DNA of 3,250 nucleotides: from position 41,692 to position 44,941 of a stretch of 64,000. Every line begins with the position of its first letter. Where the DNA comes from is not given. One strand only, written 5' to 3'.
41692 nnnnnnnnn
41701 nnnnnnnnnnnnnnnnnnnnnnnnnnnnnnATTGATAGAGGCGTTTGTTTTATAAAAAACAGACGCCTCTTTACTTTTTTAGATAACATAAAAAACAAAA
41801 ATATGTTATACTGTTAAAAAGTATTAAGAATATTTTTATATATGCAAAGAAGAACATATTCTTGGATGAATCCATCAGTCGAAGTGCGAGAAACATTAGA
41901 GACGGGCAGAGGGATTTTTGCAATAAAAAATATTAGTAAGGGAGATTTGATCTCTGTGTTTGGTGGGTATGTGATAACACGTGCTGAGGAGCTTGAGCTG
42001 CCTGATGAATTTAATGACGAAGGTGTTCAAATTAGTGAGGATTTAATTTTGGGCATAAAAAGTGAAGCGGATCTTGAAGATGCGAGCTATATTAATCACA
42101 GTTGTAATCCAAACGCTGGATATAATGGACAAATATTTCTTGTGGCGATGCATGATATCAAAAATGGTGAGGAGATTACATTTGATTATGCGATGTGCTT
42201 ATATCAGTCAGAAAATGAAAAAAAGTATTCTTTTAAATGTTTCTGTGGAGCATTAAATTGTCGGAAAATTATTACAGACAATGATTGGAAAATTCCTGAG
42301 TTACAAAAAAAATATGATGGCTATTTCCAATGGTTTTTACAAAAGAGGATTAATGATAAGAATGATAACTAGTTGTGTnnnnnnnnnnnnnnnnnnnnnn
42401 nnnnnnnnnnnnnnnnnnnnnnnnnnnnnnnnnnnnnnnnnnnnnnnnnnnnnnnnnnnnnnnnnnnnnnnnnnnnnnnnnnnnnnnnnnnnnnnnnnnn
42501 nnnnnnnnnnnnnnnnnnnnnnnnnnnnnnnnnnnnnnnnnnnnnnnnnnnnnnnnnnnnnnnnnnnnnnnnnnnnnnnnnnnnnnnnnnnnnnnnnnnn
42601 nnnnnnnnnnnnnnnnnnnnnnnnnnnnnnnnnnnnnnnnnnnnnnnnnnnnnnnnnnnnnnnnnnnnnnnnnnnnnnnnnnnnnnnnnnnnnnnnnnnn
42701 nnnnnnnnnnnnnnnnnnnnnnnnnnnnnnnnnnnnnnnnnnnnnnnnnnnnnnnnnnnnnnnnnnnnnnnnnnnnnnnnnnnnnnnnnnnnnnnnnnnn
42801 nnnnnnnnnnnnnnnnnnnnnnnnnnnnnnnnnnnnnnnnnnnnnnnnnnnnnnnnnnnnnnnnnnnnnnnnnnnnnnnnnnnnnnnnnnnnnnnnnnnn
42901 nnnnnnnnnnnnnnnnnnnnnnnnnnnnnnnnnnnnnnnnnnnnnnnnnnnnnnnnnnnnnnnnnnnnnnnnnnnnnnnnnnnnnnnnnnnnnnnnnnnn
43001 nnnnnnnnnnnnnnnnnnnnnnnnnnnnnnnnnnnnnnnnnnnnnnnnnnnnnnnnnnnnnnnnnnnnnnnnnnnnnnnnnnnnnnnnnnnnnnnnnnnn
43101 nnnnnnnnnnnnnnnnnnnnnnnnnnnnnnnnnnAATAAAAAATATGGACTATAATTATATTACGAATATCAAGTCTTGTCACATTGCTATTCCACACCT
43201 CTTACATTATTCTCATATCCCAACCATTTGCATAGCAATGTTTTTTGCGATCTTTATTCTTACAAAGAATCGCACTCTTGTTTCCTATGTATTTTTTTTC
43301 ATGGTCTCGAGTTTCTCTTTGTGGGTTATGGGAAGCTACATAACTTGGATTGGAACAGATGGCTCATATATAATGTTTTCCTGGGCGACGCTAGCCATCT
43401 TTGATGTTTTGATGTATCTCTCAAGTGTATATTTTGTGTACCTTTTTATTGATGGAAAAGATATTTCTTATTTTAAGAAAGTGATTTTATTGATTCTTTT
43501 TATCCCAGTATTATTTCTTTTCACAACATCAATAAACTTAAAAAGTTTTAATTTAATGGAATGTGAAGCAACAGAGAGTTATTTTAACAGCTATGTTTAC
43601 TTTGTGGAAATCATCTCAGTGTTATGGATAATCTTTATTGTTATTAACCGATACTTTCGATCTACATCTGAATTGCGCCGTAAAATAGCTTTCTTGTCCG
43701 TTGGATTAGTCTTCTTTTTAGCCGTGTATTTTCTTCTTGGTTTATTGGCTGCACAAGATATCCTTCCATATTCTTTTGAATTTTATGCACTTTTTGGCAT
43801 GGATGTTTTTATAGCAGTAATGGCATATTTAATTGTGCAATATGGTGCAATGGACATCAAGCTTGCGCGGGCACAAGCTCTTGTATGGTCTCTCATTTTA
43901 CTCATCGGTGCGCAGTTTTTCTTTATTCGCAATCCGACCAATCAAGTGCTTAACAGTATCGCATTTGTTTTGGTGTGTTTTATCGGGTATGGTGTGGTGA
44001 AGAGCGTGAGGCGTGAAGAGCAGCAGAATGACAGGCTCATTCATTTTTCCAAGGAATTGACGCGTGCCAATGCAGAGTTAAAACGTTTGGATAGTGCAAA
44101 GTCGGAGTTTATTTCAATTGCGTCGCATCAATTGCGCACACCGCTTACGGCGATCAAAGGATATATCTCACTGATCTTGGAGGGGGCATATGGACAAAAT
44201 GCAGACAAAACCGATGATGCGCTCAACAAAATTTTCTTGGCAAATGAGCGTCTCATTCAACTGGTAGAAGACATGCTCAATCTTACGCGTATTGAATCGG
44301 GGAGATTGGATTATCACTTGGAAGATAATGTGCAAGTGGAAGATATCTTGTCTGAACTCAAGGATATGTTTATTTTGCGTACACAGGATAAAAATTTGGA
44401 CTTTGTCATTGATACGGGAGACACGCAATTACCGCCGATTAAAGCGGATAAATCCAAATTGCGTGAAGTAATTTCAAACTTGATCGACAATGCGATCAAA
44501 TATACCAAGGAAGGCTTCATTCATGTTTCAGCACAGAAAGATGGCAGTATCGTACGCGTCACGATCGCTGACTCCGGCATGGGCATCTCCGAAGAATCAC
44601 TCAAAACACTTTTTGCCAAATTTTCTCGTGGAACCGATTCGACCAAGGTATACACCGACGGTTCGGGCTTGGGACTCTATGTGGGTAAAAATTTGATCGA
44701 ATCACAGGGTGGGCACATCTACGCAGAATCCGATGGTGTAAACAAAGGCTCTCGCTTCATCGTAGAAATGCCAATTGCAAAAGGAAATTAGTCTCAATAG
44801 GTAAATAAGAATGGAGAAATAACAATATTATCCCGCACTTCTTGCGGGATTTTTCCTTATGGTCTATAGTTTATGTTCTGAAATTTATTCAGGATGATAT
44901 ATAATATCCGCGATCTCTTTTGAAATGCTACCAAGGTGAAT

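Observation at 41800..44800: AT-rich block with a bacterial SET-domain methyltransferase, a tightly linked unknown protein and an orphan polytopic histidine kinase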

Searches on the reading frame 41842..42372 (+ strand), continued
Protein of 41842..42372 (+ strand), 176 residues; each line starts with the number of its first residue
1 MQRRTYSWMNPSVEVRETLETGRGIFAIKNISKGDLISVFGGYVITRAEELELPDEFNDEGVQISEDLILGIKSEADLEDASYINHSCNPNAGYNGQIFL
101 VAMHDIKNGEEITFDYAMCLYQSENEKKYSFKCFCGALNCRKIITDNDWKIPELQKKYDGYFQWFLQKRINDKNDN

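Call 98: find_encoding_contigs(protein=P0141, flank=6000, max_places=1)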
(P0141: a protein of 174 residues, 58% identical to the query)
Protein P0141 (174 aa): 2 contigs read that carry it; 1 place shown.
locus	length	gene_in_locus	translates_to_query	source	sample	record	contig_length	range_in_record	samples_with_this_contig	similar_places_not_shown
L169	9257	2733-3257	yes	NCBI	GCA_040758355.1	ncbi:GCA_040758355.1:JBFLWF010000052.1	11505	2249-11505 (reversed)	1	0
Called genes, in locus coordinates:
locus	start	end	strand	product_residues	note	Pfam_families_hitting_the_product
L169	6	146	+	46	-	PF02675:AdoMet_dc (weak)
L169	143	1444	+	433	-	PF01071:GARS_A (weak), PF02843:GARS_C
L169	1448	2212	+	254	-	-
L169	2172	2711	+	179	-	PF00856:SET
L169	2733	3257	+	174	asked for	PF00856:SET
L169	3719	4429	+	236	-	-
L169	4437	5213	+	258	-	-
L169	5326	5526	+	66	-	-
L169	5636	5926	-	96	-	PF01381:HTH_3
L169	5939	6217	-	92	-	PF05015:HigB-like_toxin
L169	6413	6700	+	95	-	-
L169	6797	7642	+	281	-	PF00175:NAD_binding_1, PF10418:DHODB_Fe-S_bind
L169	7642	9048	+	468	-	PF14691:Fer4_20, PF01262:AlaDh_PNT_C (faint), PF07992:Pyr_redox_2, PF01266:DAO (weak), PF01593:Amino_oxidase (weak), PF13450:NAD_binding_8, PF13738:Pyr_redox_3 (weak), PF00070:Pyr_redox (weak), +4 more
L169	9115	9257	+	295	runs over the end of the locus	PF01634:HisG, PF08029:HisG_C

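Call 100: search_protein_families(library=ncbifam, proteins=[L089:3085-4392:+, L168:4680-6035:+, L169:143-1444:+, L089:4377-4937:+, L146:3992-4999:+, L152:3791-4987:+, L137:2012-3148:+, L146:3105-3995:+, L167:4103-5014:+], max_evalue=0.001)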
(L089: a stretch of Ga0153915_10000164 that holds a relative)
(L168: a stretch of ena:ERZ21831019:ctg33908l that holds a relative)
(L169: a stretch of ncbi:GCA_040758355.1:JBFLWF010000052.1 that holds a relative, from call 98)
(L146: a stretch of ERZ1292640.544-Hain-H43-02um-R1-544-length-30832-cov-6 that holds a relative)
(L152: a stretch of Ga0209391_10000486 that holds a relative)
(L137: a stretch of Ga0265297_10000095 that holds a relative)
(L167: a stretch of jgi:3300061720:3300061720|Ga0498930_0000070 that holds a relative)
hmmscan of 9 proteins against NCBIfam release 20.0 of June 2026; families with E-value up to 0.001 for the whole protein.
L089:3085-4392:+ (435 aa): 1 family
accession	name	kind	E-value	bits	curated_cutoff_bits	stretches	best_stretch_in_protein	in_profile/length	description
TIGR00877.1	purD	equivalog_domain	4.3e-33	114.8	288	1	72-422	80-424/425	phosphoribosylamine--glycine ligase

L168:4680-6035:+ (451 aa): 1 family
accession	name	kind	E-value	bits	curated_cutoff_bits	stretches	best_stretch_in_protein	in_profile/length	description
TIGR00877.1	purD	equivalog_domain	1.7e-36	125.9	288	1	73-423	80-424/425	phosphoribosylamine--glycine ligase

L169:143-1444:+ (433 aa): 1 family
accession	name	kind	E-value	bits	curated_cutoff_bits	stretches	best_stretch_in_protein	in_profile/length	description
TIGR00877.1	purD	equivalog_domain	2.3e-28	99.2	288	1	73-420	80-424/425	phosphoribosylamine--glycine ligase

L089:4377-4937:+ (186 aa): 0 families

L146:3992-4999:+ (335 aa): 0 families

L152:3791-4987:+ (398 aa): 7 families
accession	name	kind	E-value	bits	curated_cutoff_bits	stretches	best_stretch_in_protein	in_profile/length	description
NF001980.1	PRK00770.1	equivalog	2.2e-28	99.4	450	1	66-394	13-333/350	homospermidine biosynthesis protein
NF002006.0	PRK00805.1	equivalog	5.9e-23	81.2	434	1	97-386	55-324/338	deoxyhypusine synthase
NF002630.0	PRK02301.1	equivalog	1.3e-18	67.3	364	1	75-385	36-316/318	deoxyhypusine synthase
NF002294.1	PRK01221.1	equivalog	2.7e-17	63.1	350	1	70-379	19-299/300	deoxyhypusine synthase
TIGR00321.1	dhys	equivalog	4.7e-16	59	304.25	1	69-381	16-300/301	deoxyhypusine synthase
NF002699.1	PRK02492.1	equivalog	9.8e-14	51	500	1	75-393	29-332/338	1,9-bis(guanidino)-5-aza-nonane synthase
NF003052.1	PRK03971.1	equivalog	4.8e-10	39.2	380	1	158-380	122-332/334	deoxyhypusine synthase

L137:2012-3148:+ (378 aa): 0 families

L146:3105-3995:+ (296 aa): 7 families
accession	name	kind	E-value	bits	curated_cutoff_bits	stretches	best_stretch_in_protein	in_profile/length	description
NF002010.0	PRK00811.1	equivalog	2.4e-85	286.2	260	1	9-292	4-279/287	polyamine aminopropyltransferase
TIGR00417.1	speE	equivalog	6.9e-77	258.3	249.55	1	28-291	13-270/271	spermidine synthase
NF002956.0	PRK03612.1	equivalog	3e-35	121.6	472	1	33-204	242-420/522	polyamine aminopropyltransferase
NF002435.0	PRK01581.1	equivalog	1.5e-26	93.4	537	1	34-255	99-320/374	polyamine aminopropyltransferase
NF003380.0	PRK04457.1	equivalog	1.5e-13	50.4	304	1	80-199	62-178/265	polyamine aminopropyltransferase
NF001811.0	PRK00536.1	equivalog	3.5e-12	46.5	352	1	27-292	13-251/262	spermidine synthase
NF037959.1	MFS_SpdSyn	subfamily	1e-06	27.8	40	1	85-223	273-407/480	fused MFS/spermidine synthase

L167:4103-5014:+ (303 aa): 0 families
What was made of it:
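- Tried and rejected: The ATP-grasp neighbour as housekeeping PurD: rejected, 99-126 bits against a cutoff of 288, with the N-terminal part of the model missing (call 100).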

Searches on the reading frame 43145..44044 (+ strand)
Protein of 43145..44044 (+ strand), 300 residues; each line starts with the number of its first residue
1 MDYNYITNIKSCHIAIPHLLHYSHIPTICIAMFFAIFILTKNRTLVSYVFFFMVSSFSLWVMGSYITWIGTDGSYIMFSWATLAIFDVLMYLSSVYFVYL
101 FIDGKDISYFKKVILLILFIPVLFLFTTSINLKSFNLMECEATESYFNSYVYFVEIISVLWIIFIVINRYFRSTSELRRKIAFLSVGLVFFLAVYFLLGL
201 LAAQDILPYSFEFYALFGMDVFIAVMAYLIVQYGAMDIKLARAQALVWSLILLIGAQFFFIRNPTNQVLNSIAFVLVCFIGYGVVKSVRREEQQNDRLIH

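Call 58: search_protein_families(library=pfam, proteins=[window:43145-44044:+], max_evalue=5)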
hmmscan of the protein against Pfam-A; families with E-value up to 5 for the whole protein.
window:43145-44044:+ (300 aa): 1 family
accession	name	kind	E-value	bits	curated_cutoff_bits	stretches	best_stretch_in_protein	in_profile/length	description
PF16927.11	HisKA_7TM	-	0.0056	17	28.6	1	28-238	6-222/224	N-terminal 7TM region of histidine kinase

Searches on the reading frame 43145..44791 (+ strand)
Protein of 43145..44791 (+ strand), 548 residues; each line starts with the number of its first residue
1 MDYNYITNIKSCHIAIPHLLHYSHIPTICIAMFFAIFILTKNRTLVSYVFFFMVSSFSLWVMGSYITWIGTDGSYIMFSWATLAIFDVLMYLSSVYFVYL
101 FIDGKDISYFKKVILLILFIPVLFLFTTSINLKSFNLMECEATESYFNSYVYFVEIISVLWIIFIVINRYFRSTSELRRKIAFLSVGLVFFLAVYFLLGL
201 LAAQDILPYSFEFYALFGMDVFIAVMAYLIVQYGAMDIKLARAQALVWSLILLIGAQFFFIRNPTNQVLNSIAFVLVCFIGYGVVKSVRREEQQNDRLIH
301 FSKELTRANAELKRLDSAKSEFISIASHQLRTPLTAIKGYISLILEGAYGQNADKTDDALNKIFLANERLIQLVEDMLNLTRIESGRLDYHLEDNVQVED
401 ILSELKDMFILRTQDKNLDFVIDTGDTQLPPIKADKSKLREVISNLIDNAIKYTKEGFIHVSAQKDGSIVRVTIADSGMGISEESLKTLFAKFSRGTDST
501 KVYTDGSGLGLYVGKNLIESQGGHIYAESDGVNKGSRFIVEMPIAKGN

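Call 3: search_protein_families(library=pfam, proteins=[window:43145-44791:+], max_evalue=0.1)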
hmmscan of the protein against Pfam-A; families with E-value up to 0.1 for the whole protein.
window:43145-44791:+ (548 aa): 6 families
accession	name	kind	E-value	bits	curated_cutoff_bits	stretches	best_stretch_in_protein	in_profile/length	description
PF02518.31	HATPase_c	-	2.3e-23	83.2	26.4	1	435-544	2-109/111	Histidine kinase-, DNA gyrase B-, and HSP90-like ATPase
PF00512.31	HisKA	-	1.5e-17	63.8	26.9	1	318-386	1-66/66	His Kinase A (phospho-acceptor) domain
PF13581.12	HATPase_c_2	-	0.0048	17.4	27.4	1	439-519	36-110/127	Histidine kinase-like ATPase domain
PF14501.12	HATPase_c_5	-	0.0075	16.6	22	1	439-529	6-90/102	GHKL domain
PF13589.12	HATPase_c_3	-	0.017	15.6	25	1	440-499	4-62/137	Histidine kinase-, DNA gyrase B-, and HSP90-like ATPase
PF22642.1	MinC_N_1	-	0.019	15.7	27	1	390-445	12-69/78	Cell-division inhibitor MinC, N-terminal domain-like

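Call 4: search_protein_families(library=ncbifam, proteins=[window:43145-44791:+], max_evalue=0.1)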
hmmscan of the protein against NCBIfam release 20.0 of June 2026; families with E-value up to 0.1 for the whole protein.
window:43145-44791:+ (548 aa): 81 families (the best 25 are shown)
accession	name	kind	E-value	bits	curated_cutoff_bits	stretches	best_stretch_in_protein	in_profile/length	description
NF046044.1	PnpS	equivalog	8.8e-50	169.8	400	1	310-543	161-390/390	two-component system histidine kinase PnpS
TIGR02966.1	phoR_proteo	equivalog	2e-45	155.3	334.2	1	310-541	105-332/333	phosphate regulon sensor histidine kinase PhoR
NF033092.0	HK_WalK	equivalog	5.9e-45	153.9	725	1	310-544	363-594/594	cell wall metabolism sensor histidine kinase WalK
NF038297.2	hybrid_HK_HrmK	equivalog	5.9e-43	147.4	725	1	296-546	212-459/607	hybrid histidine kinase/response regulator HrmK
TIGR02956.1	TMAO_torS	equivalog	6.8e-42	143.6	676.5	1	293-547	438-685/967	TMAO reductase system sensor histidine kinase/response regulator TorS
NF047874.1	MASE3_PAS_HK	subfamily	1.1e-39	136.8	560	1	306-544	385-625/655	MASE3 domain-containing sensor histidine kinase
NF008302.0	PRK11091.1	equivalog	6e-39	133.9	838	1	297-544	258-505/779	aerobic respiration two-component sensor histidine kinase ArcB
NF041880.1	EPS_EpsF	equivalog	2.7e-38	131.7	900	1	307-543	262-492/492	response regulator EpsF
NF041947.1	LuxQ_Vibrio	equivalog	2.7e-37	128.1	1200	1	293-546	446-698/843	quorum-sensing autoinducer 2 sensor kinase/phosphatase LuxQ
NF033091.0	HK_VanS_ACDEFG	equivalog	1.5e-35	122.7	400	1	297-541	52-291/293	vancomycin resistance histidine kinase VanS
NF041735.1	hist_kin_RppB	equivalog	1e-34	120.1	400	1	321-543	218-438/438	two-component system sensor histidine kinase RppB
NF012163.2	BaeS_SmeS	equivalog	9.5e-34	117.1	500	1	291-531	212-446/457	sensor histidine kinase efflux regulator BaeS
NF008318.0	PRK11107.1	equivalog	2.4e-33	115.3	890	1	317-545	291-519/920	two-component sensor histidine kinase BarA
NF006800.0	PRK09303.1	equivalog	5.5e-32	111.2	342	1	295-546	124-379/383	histidine kinase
NF007837.0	PRK10549.1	equivalog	9.7e-32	110.3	603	1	287-545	208-459/466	envelope stress sensor histidine kinase BaeS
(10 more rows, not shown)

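Call 9: search_protein_families(library=padloc, proteins=[window:43145-44791:+], max_evalue=1)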
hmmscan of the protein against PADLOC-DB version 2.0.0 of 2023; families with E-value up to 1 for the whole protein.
window:43145-44791:+ (548 aa): 4 families
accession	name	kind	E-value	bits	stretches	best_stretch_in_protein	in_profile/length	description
PDLC04647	PDC-M43B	-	8.2e-09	33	1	445-529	234-319/347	-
PDLC04649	PDC-M43B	-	1.6e-05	22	1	401-519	191-310/345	-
PDLC04650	PDC-M43B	-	5.9e-05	20.5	1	443-528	231-319/344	-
PDLC04088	SIR2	-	0.0026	15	1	388-471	65-148/390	-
